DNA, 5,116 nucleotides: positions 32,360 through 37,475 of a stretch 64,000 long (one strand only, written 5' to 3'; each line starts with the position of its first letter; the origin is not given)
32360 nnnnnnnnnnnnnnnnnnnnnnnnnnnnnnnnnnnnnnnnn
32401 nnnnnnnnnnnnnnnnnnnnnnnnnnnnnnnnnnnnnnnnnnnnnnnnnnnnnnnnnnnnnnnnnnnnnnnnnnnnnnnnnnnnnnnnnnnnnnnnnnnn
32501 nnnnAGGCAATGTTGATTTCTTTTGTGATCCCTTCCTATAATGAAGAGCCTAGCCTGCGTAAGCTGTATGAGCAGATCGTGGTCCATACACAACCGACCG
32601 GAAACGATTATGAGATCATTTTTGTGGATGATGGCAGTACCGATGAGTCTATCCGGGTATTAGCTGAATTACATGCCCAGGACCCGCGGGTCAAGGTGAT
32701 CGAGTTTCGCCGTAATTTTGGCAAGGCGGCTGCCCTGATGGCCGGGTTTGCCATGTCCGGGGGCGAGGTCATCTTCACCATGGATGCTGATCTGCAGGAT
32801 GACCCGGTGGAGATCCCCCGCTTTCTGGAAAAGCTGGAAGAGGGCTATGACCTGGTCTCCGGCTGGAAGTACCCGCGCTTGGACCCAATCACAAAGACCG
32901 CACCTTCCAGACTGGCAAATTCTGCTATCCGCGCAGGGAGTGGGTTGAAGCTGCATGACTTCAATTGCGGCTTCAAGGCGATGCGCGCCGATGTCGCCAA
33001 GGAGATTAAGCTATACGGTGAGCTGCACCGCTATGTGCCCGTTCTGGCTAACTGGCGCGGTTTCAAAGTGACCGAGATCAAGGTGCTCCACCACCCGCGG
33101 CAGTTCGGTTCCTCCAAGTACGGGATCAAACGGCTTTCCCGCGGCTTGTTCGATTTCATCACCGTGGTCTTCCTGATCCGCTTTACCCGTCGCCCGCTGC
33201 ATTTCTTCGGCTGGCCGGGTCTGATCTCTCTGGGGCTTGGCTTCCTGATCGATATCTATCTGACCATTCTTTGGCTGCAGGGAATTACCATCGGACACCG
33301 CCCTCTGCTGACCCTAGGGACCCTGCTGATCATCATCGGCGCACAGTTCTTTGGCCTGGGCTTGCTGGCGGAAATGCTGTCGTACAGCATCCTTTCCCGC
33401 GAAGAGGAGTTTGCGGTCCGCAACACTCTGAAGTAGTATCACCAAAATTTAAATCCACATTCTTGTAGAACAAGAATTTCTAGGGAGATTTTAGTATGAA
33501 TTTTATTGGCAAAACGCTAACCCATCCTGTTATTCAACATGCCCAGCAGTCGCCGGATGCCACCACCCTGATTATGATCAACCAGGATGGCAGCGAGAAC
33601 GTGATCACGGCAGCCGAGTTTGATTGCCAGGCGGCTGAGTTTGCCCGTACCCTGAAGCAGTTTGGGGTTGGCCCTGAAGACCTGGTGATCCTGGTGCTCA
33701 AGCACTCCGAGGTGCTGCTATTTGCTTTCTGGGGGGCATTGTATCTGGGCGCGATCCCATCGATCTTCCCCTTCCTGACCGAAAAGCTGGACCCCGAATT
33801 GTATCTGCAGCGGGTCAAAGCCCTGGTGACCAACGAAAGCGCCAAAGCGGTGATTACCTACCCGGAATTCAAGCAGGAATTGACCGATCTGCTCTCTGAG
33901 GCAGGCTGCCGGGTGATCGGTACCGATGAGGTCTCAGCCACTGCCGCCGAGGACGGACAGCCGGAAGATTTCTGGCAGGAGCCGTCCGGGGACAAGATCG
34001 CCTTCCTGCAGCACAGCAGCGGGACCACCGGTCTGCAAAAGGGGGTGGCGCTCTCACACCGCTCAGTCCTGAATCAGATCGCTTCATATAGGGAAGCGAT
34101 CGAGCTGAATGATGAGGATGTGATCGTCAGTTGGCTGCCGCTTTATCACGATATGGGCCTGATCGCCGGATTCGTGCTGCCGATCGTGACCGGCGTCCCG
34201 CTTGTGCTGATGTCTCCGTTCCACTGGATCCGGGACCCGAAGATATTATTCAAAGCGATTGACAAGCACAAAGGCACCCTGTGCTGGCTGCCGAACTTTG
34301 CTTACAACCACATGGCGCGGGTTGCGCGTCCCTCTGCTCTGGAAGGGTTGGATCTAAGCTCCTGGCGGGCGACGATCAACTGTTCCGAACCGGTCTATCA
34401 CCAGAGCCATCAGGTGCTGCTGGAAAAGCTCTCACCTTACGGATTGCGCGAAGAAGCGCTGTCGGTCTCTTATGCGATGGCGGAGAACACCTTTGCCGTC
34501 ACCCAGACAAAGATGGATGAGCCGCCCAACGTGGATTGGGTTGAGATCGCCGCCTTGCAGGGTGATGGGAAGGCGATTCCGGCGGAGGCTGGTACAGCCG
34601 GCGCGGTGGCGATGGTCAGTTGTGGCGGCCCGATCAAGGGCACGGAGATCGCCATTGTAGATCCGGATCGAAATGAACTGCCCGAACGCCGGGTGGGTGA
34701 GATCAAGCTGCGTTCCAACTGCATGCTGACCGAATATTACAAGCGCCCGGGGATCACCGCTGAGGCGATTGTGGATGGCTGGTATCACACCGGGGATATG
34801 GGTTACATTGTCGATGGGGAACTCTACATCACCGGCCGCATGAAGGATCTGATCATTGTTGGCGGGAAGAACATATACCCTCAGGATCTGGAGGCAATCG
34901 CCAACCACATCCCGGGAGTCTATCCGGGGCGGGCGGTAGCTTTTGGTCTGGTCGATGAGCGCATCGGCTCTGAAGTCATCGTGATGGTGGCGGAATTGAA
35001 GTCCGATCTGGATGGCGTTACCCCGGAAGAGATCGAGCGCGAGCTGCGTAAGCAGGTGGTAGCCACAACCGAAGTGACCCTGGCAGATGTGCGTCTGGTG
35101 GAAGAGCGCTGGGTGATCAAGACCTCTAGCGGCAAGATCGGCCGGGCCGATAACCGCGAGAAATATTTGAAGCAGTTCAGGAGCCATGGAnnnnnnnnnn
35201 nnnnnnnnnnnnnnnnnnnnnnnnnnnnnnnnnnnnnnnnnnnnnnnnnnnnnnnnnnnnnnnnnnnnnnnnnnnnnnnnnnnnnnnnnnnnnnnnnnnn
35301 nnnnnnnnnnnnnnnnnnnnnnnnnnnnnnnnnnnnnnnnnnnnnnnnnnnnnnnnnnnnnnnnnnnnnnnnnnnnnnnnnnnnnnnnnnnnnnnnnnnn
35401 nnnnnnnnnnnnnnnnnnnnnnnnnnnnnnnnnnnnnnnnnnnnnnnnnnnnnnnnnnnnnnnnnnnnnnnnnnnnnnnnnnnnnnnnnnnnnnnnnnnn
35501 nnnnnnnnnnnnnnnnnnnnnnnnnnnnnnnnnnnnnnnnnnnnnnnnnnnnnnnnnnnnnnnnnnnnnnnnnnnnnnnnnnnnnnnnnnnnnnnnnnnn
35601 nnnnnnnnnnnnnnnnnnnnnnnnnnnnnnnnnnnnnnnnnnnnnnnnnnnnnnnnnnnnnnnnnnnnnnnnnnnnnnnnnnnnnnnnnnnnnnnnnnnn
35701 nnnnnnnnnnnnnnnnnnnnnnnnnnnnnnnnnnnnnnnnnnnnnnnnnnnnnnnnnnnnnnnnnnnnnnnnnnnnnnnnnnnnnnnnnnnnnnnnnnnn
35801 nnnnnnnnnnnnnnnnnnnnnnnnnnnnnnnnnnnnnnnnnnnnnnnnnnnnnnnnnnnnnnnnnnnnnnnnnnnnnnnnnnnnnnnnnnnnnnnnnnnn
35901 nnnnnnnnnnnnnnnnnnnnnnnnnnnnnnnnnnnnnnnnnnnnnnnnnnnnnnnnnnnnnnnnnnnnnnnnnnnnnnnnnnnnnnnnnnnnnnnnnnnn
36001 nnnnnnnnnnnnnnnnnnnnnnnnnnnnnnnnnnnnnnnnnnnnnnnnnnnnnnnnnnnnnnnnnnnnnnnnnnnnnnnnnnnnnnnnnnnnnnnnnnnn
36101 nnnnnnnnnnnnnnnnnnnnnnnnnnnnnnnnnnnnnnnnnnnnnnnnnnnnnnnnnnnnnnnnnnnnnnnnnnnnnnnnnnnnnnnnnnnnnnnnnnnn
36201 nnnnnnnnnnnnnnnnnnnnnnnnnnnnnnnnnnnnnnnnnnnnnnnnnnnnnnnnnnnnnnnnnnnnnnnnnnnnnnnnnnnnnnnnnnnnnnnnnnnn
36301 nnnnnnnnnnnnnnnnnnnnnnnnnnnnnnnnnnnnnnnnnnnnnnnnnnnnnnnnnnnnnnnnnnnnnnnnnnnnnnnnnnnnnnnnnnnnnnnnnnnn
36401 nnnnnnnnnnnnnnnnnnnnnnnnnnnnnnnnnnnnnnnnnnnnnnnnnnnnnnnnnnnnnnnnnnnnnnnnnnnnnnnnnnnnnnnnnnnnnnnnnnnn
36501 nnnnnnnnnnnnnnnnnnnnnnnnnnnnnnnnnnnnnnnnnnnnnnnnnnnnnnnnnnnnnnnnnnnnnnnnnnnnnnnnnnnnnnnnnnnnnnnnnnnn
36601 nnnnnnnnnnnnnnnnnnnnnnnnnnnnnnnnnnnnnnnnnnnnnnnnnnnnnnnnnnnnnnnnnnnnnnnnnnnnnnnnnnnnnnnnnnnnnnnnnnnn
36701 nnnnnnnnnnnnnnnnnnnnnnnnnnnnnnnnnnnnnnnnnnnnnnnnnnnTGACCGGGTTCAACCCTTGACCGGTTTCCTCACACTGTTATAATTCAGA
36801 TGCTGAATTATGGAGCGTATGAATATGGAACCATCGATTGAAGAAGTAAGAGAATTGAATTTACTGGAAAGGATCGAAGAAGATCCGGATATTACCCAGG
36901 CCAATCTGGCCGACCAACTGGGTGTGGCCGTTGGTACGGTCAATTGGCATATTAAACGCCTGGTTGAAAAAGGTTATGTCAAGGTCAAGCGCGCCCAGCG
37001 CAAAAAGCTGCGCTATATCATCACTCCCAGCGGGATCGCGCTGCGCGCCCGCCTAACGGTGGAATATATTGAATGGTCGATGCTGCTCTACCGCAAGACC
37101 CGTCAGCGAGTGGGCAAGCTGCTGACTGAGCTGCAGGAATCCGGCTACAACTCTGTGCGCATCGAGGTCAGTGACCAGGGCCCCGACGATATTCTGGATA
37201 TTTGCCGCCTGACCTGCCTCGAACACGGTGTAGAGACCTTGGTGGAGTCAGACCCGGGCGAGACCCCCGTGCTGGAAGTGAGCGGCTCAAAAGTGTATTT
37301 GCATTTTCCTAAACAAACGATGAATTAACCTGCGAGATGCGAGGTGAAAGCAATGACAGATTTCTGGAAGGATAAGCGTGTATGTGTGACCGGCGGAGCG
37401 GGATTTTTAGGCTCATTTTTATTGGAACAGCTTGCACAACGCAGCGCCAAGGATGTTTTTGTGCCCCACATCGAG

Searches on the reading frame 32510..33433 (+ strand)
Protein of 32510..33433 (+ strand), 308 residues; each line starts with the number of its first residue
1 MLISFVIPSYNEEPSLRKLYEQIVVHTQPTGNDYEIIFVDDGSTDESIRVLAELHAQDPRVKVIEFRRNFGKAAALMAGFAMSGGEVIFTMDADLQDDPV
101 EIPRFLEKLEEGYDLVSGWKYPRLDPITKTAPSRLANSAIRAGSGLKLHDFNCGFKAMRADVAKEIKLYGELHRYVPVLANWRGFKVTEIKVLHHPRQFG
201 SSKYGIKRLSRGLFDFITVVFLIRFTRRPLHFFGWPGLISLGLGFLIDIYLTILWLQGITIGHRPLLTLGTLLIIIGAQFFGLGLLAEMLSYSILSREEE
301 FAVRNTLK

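Call 27: search_protein_families(library=pfam, max_evalue=0.0001, proteins=[window:32510-33433:+])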
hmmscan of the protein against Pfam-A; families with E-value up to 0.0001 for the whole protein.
window:32510-33433:+ (308 aa): 3 families
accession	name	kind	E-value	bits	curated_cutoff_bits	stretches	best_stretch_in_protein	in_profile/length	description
PF00535.33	Glycos_transf_2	-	1e-36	126.9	23.3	1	4-166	1-167/168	Glycosyl transferase family 2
PF13641.12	Glyco_tranf_2_3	-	6.9e-06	26.7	27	1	3-109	3-111/230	Glycosyltransferase like family 2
PF10111.15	Glyco_tranf_2_2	-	1.3e-05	25.3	27.3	1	4-94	1-91/276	Glycosyltransferase like family 2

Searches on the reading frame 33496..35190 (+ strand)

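Call 27: search_protein_families(library=pfam, max_evalue=0.0001, proteins=[window:33496-35190:+])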
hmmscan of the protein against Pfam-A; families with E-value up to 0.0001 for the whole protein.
window:33496-35190:+ (565 aa): 1 family
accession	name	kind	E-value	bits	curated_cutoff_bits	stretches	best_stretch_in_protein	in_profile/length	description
PF00501.34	AMP-binding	-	2.8e-56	191.4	29.9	1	14-415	3-384/384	AMP-binding enzyme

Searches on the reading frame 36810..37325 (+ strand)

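Call 27: search_protein_families(library=pfam, max_evalue=0.0001, proteins=[window:36810-37325:+])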
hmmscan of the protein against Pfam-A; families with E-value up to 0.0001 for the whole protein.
window:36810-37325:+ (172 aa): 6 families
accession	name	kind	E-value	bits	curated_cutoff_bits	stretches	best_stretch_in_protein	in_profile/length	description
PF13412.12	HTH_24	-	1.2e-15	57.2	21.9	1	15-58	5-48/48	Winged helix-turn-helix DNA-binding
PF12802.13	MarR_2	-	1.3e-08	35.3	27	1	14-63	6-56/61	MarR family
PF01047.28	MarR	-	1.5e-07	31.6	24.6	1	15-61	5-51/59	MarR family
PF13545.12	HTH_Crp_2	-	3.5e-06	27.3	27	0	25-61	20-56/70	Crp-like helix-turn-helix domain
PF08279.18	HTH_11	-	2.6e-05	24.4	25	1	14-57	1-44/55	HTH domain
PF24266.1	HTH_HVO_0163_N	-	7.2e-05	23.2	31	0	19-66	8-55/70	HVO_0163, N-terminal HTH domain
